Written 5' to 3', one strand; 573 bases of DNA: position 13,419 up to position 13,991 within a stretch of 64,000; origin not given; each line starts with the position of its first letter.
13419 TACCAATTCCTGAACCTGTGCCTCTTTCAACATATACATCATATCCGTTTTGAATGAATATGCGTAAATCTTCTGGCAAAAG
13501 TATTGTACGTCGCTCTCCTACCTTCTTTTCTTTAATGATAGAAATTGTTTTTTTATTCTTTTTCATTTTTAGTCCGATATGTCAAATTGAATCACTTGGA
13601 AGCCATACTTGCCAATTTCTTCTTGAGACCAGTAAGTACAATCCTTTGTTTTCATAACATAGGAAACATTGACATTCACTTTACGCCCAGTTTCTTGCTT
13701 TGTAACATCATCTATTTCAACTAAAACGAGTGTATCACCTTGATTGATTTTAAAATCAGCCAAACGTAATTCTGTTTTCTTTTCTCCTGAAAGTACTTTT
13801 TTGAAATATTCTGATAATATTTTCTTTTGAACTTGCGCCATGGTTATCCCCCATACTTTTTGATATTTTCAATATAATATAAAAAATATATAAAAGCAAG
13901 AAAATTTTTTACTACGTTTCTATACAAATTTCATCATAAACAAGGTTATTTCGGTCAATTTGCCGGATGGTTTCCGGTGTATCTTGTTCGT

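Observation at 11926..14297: Tandemly duplicated Rz/Rz1 spanin cassette bracketing a frameshifted AlaDH-family gene and a DUF3850 gene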

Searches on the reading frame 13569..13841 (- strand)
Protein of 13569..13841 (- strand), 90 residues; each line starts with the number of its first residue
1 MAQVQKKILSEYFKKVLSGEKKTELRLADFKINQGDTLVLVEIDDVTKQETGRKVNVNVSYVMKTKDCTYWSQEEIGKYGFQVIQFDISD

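Call 5: search_protein_families(library=pfam, max_evalue=0.01, proteins=[window:13569-13841:-])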
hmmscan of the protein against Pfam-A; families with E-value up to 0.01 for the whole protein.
window:13569-13841:- (90 aa): 4 families
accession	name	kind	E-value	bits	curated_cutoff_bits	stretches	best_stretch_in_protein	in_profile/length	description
PF12961.13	DUF3850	-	1.3e-14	54.6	22.9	1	5-67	3-65/77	Domain of unknown function (DUF3850)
PF04266.20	ASCH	-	2.2e-05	25.5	21.2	1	10-67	5-60/103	ASCH domain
PF13222.11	DUF4030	-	0.0011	19.5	25.2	1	3-75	56-129/142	Protein of unknown function (DUF4030)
PF16773.11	Phage_SSB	-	0.0078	16.7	25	1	24-67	45-86/119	Lactococcus phage single-stranded DNA binding protein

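Call 6: search_protein_families(library=phrogs, max_evalue=0.01, proteins=[window:13569-13841:-])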
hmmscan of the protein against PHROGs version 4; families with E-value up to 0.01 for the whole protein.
window:13569-13841:- (90 aa): 5 families
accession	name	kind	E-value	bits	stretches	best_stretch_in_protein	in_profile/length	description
phrog_986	-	DNA, RNA and nucleotide metabolism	1.8e-14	55.1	1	7-65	101-157/253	RNA-binding protein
phrog_1812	-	unknown function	4.7e-11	43.6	1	7-67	8-66/150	-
phrog_16529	-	unknown function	1.5e-06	29.4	1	6-65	5-62/140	-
phrog_15982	-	unknown function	9.4e-05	22.6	1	7-64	376-431/453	-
phrog_24858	-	unknown function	0.00051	20.6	1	6-64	107-163/180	-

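Call 10: find_encoding_contigs(protein=window:13569-13841:-, flank=10000, max_places=10)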
Protein window:13569-13841:- (90 aa): 21 contigs read that carry it; 10 places shown.
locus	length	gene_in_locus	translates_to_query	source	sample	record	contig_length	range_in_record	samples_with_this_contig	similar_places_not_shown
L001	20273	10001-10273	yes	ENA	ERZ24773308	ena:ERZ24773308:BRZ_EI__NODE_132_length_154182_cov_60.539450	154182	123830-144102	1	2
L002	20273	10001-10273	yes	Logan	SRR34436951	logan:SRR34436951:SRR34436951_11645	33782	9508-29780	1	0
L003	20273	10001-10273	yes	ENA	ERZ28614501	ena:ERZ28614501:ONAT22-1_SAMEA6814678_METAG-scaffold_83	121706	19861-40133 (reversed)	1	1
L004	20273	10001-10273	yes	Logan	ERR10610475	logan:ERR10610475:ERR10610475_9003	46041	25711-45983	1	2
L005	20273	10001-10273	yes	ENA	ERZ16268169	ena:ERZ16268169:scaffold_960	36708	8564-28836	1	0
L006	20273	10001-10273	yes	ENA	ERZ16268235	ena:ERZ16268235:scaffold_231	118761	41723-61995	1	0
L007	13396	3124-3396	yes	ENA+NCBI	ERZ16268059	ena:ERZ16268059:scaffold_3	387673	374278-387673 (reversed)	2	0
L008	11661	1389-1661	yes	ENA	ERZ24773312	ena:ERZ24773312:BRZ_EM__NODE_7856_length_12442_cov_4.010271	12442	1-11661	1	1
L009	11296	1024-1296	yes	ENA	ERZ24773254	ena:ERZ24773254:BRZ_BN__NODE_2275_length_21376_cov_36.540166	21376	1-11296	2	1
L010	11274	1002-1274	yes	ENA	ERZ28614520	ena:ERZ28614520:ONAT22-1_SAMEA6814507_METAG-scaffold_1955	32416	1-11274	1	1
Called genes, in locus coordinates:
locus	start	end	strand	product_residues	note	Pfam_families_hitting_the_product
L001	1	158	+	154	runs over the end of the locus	-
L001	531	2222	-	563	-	-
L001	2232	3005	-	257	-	-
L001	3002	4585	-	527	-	-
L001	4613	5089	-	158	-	PF01451:LMWPc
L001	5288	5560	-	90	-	PF00216:Bac_DNA_binding, PF18291:HU-HIG (weak)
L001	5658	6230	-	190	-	PF01272:GreA_GreB (weak)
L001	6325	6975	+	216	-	PF13238:AAA_18 (weak), PF13207:AAA_17 (weak)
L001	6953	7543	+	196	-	PF01725:Ham1p_like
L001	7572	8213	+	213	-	PF00288:GHMP_kinases_N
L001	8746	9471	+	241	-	PF02195:ParB_N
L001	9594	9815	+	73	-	-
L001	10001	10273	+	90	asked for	PF04266:ASCH (faint), PF12961:DUF3850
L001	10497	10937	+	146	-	PF05222:AlaDh_PNT_N (weak), PF01262:AlaDh_PNT_C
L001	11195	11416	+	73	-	-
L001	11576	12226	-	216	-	PF00293:NUDIX (weak)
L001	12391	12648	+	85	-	-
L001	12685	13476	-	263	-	-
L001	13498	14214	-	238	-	PF03167:UDG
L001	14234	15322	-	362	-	-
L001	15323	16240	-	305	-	PF02729:OTCace_N, PF00185:OTCace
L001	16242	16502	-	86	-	-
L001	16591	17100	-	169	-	PF13714:PEP_mutase, PF00463:ICL (weak)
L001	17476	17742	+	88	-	-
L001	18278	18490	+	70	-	-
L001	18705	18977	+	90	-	PF00216:Bac_DNA_binding, PF18291:HU-HIG (weak)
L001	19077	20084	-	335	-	PF01411:tRNA-synt_2c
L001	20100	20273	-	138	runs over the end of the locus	PF17676:Peptidase_S66C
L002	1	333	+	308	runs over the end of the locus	PF06342:DUF1057 (weak), PF00561:Abhydrolase_1, PF12146:Hydrolase_4, PF12697:Abhydrolase_6, PF08386:Abhydrolase_4 (weak)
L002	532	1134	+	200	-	-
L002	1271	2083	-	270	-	-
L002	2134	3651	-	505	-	PF13489:Methyltransf_23 (weak), PF03848:TehB, PF05401:NodS (weak), PF13847:Methyltransf_31 (weak), PF08241:Methyltransf_11 (weak), PF08242:Methyltransf_12 (faint), PF13649:Methyltransf_25 (weak)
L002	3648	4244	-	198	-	PF00702:Hydrolase, PF13419:HAD_2 (weak)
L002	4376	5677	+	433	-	PF03446:NAD_binding_2 (faint), PF03721:UDPG_MGDP_dh_N, PF03807:F420_oxidored (faint), PF00984:UDPG_MGDP_dh, PF03720:UDPG_MGDP_dh_C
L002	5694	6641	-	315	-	PF00106:adh_short, PF01073:3Beta_HSD, PF01370:Epimerase, PF02719:Polysacc_synt_2 (faint), PF04321:RmlD_sub_bind (weak), PF07993:NAD_binding_4 (faint), PF16363:GDP_Man_Dehyd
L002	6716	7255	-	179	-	PF13302:Acetyltransf_3, PF00583:Acetyltransf_1 (weak)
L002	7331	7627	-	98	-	PF02915:Rubrerythrin (weak)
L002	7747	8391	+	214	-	-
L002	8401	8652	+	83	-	-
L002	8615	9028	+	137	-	-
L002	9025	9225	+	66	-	-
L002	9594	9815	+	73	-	-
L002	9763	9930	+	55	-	-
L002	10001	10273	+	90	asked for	PF04266:ASCH (faint), PF12961:DUF3850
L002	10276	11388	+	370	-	PF05222:AlaDh_PNT_N, PF03807:F420_oxidored (faint), PF01262:AlaDh_PNT_C, PF02826:2-Hacid_dh_C, PF00670:AdoHcyase_NAD (faint), PF01488:Shikimate_DH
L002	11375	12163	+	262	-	PF08241:Methyltransf_11 (weak), PF08242:Methyltransf_12 (weak), PF13649:Methyltransf_25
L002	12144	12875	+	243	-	-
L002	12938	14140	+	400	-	-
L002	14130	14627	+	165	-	-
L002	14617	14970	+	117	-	PF02675:AdoMet_dc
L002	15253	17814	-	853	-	PF00176:SNF2-rel_dom, PF00271:Helicase_C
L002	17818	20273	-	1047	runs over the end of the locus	PF04851:ResIII, PF00270:DEAD (weak), PF19778:RE_endonuc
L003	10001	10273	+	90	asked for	PF04266:ASCH (faint), PF12961:DUF3850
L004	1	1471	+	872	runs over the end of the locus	PF06103:DUF948 (faint), PF20155:TMP_3, PF09718:Tape_meas_lam_C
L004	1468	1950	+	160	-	-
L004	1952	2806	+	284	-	-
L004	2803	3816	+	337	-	-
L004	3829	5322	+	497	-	PF21882:Gp53-like_C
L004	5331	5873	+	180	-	PF08875:DUF1833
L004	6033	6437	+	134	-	PF00877:NLPC_P60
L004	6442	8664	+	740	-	PF24801:FNIII-A_GpJ, PF13550:Phage-tail_3 (weak)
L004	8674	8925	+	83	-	-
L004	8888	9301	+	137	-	-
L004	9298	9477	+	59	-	-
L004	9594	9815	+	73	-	-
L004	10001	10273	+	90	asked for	PF04266:ASCH (faint), PF12961:DUF3850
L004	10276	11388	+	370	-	PF05222:AlaDh_PNT_N, PF03807:F420_oxidored (faint), PF01262:AlaDh_PNT_C, PF02826:2-Hacid_dh_C, PF00670:AdoHcyase_NAD (faint), PF01488:Shikimate_DH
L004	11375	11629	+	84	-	-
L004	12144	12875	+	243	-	-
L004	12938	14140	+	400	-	-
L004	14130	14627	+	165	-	-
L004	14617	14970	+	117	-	PF02675:AdoMet_dc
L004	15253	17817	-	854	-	PF00176:SNF2-rel_dom, PF00271:Helicase_C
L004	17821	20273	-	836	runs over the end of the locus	?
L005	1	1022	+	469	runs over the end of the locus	PF05136:Phage_portal_2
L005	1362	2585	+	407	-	PF13173:AAA_14, PF13635:DUF4143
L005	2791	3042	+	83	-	-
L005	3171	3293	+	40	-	-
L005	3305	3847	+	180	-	PF08875:DUF1833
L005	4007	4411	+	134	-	PF00877:NLPC_P60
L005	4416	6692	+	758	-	PF24801:FNIII-A_GpJ, PF13550:Phage-tail_3 (weak)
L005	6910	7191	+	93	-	PF02583:Trns_repr_metal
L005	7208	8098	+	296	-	PF01545:Cation_efflux, PF16916:ZT_dimer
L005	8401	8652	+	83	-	-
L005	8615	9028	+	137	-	-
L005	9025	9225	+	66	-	-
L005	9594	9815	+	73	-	-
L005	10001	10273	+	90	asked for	PF04266:ASCH (faint), PF12961:DUF3850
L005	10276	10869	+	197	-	PF05222:AlaDh_PNT_N, PF01262:AlaDh_PNT_C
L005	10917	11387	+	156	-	PF01262:AlaDh_PNT_C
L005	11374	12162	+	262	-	PF08241:Methyltransf_11 (weak), PF08242:Methyltransf_12 (weak), PF13649:Methyltransf_25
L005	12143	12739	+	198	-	-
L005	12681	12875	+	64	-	-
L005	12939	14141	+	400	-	-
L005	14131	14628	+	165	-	-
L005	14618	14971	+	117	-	PF02675:AdoMet_dc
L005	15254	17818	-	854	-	PF00176:SNF2-rel_dom, PF00271:Helicase_C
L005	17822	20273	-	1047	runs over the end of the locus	PF04851:ResIII, PF00270:DEAD (weak), PF19778:RE_endonuc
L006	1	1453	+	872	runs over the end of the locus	PF06103:DUF948 (faint), PF20155:TMP_3, PF09718:Tape_meas_lam_C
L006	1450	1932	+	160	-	-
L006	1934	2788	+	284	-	-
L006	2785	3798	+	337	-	-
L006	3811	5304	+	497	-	PF21882:Gp53-like_C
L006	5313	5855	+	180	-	PF08875:DUF1833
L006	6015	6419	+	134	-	PF00877:NLPC_P60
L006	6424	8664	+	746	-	-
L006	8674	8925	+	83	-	-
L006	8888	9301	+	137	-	-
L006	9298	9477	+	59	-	-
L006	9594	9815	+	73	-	-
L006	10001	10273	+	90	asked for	PF04266:ASCH (faint), PF12961:DUF3850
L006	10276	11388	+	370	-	PF05222:AlaDh_PNT_N, PF03807:F420_oxidored (faint), PF01262:AlaDh_PNT_C, PF02826:2-Hacid_dh_C, PF00670:AdoHcyase_NAD (faint), PF01488:Shikimate_DH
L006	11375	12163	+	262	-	PF08241:Methyltransf_11 (weak), PF08242:Methyltransf_12 (weak), PF13649:Methyltransf_25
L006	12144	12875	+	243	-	-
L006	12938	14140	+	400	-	-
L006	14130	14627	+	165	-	-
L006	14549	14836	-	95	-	-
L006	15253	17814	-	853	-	PF00176:SNF2-rel_dom, PF00271:Helicase_C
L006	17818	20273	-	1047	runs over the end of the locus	PF04851:ResIII, PF00270:DEAD (faint), PF19778:RE_endonuc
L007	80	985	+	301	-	PF08875:DUF1833, PF00877:NLPC_P60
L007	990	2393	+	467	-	PF24801:FNIII-A_GpJ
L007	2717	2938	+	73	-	-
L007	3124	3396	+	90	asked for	PF04266:ASCH (faint), PF12961:DUF3850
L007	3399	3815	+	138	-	PF05222:AlaDh_PNT_N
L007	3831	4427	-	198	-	-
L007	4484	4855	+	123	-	-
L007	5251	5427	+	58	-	-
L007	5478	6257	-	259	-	-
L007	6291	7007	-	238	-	PF03167:UDG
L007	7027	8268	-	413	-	PF01209:Ubie_methyltran, PF08241:Methyltransf_11, PF13649:Methyltransf_25, PF13847:Methyltransf_31 (weak)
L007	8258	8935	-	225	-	PF00730:HhH-GPD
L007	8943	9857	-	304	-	PF02541:Ppx-GppA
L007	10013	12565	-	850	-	PF00176:SNF2-rel_dom, PF00271:Helicase_C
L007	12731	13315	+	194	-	PF00625:Guanylate_kin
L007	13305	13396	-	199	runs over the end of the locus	PF02245:Pur_DNA_glyco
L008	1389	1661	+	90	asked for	PF04266:ASCH (faint), PF12961:DUF3850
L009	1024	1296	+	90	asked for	PF04266:ASCH (faint), PF12961:DUF3850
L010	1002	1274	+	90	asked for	PF04266:ASCH (faint), PF12961:DUF3850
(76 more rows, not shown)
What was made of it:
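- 13569..13841 (-): DUF3850 / ASCH-like gene, 90 aa, intact; first gene of the cargo operon. PF12961 E 1.3e-14 (call 5); the identical protein is indexed in 60 blocks of the public collection (call 10)
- L002/L004/L006 run spanin, DUF3850, intact AlaDH (370 aa), methyltransferase 262 aa, 243 aa, 400 aa, 165 aa, AdoMetDC, then SNF2 (call 10). DUF3850 is perfectly conserved (call 10).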

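Call 18: search_protein_families(library=pfam, max_evalue=0.01, proteins=[L004:8674-8925:+, L004:8888-9301:+, L004:9298-9477:+, L002:9025-9225:+, L006:11375-12163:+, L006:12144-12875:+, L006:12938-14140:+, L006:14130-14627:+, L004:14617-14970:+])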
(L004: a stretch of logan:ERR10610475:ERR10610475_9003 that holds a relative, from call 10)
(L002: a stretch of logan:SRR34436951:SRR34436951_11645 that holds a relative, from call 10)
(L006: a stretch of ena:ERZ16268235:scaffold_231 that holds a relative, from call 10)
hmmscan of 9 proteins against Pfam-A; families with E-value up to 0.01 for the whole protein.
L004:8674-8925:+ (83 aa): 0 families

L004:8888-9301:+ (137 aa): 0 families

L004:9298-9477:+ (59 aa): 0 families

L002:9025-9225:+ (66 aa): 0 families

L006:11375-12163:+ (262 aa): 3 families
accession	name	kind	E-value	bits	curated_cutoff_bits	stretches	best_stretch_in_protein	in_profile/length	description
PF13649.12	Methyltransf_25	-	1.9e-08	35.3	27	1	38-131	1-97/97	Methyltransferase domain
PF08241.18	Methyltransf_11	-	1.8e-06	28.9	21.2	1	39-134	1-94/95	Methyltransferase domain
PF08242.18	Methyltransf_12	-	2.7e-06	28.5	30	1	39-132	1-97/98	Methyltransferase domain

L006:12144-12875:+ (243 aa): 4 families
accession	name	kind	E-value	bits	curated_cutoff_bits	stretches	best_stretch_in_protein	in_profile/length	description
PF13847.12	Methyltransf_31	-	7.9e-05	22.8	27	1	50-185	3-113/145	Methyltransferase domain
PF13489.12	Methyltransf_23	-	0.00014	22.1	27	1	38-166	10-104/164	Methyltransferase domain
PF01234.23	NNMT_PNMT_TEMT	-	0.00036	20.3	25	1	19-110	25-116/261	NNMT/PNMT/TEMT family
PF08242.18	Methyltransf_12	-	0.0032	18.6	30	0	55-164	1-86/98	Methyltransferase domain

L006:12938-14140:+ (400 aa): 0 families

L006:14130-14627:+ (165 aa): 0 families

L004:14617-14970:+ (117 aa): 1 family
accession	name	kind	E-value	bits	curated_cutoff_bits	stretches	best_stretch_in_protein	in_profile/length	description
PF02675.21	AdoMet_dc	-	6.5e-34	116.9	25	1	11-116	1-107/107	S-adenosylmethionine decarboxylase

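Call 19: search_protein_families(library=phrogs, max_evalue=0.01, proteins=[L004:8674-8925:+, L004:8888-9301:+, L004:9298-9477:+, L002:9025-9225:+, L006:11375-12163:+, L006:12144-12875:+, L006:12938-14140:+, L006:14130-14627:+, L004:14617-14970:+])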
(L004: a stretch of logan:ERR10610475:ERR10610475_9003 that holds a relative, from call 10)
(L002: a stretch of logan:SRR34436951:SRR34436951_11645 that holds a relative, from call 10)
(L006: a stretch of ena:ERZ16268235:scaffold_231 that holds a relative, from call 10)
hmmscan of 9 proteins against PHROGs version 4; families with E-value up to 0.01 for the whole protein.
L004:8674-8925:+ (83 aa): 2 families
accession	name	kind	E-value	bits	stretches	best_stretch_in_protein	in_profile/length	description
phrog_7885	-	unknown function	5.1e-05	24.2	1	27-66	28-64/83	-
phrog_462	-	other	0.0085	17.3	0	15-67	29-90/101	lipoprotein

L004:8888-9301:+ (137 aa): 5 families
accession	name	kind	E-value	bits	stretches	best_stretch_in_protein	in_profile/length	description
phrog_873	-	head and packaging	8e-58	197.7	1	2-135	351-485/1277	endolysin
phrog_2276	-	tail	1.1e-24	88.1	1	5-134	489-611/673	tail length tape measure protein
phrog_992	-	head and packaging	2.4e-18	67.1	1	8-133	166-286/764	head protein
phrog_7182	-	other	3.7e-16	59.5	1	7-133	659-793/1228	tail injection transglycosylase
phrog_7694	-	unknown function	9.4e-16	58.7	1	3-123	501-619/675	-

L004:9298-9477:+ (59 aa): 0 families

L002:9025-9225:+ (66 aa): 0 families

L006:11375-12163:+ (262 aa): 1 family
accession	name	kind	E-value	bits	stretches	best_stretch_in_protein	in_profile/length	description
phrog_4752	-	other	0.0018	18.6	1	55-132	73-155/241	tRNA methyltransferase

L006:12144-12875:+ (243 aa): 0 families

L006:12938-14140:+ (400 aa): 1 family
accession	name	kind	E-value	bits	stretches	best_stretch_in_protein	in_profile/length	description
phrog_35625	-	DNA, RNA and nucleotide metabolism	6.4e-30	105.6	1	26-319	17-301/371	tRNA synthetase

L006:14130-14627:+ (165 aa): 2 families
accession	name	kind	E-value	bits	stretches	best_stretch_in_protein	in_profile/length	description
phrog_3136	-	unknown function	1.1e-13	52.4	1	24-149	4-128/134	-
phrog_11553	-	unknown function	0.00014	22.3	1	21-148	135-263/278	-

L004:14617-14970:+ (117 aa): 3 families
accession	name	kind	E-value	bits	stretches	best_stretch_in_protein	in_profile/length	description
phrog_3125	-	other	1.5e-26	94.1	1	4-116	19-132/148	S-adenosylmethionine decarboxylase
phrog_25723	-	other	2e-10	41.6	1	64-105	2-44/57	S-adenosylmethionine decarboxylase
phrog_27309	-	other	1.1e-08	35.8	1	28-102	23-92/96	S-adenosylmethionine decarboxylase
